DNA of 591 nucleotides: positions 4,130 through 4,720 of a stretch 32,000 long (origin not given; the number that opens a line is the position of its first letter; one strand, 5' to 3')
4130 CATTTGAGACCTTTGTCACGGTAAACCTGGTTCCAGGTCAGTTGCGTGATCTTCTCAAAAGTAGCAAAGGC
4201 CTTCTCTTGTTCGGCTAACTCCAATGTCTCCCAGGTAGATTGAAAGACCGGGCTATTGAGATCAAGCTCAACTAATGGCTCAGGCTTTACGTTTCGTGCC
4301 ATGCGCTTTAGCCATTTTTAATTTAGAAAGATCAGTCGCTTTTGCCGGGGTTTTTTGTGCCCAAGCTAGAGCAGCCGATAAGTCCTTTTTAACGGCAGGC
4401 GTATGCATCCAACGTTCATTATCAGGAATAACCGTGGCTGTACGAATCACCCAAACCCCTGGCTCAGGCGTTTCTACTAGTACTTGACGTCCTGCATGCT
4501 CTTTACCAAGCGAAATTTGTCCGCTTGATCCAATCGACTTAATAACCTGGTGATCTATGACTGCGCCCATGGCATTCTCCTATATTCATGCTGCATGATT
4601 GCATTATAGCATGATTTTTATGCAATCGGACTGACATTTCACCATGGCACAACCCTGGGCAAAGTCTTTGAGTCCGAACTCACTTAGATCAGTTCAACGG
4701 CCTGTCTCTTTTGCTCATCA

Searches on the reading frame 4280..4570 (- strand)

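Call 34: search_protein_families(library=pfam, proteins=[window:4280-4570:-], max_evalue=0.01)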
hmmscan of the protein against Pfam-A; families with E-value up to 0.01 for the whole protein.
window:4280-4570:- (96 aa): 1 family
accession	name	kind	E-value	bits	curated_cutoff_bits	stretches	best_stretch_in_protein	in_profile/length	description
PF09853.14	DUF2080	-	0.00093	19.4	21.5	1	8-32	20-44/50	Putative transposon-encoded protein (DUF2080)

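Call 81: search_protein_families(library=padloc, proteins=[window:4280-4570:-], max_evalue=0.01)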
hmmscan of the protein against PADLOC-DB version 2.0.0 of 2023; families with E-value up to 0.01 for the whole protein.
window:4280-4570:- (96 aa): 0 families
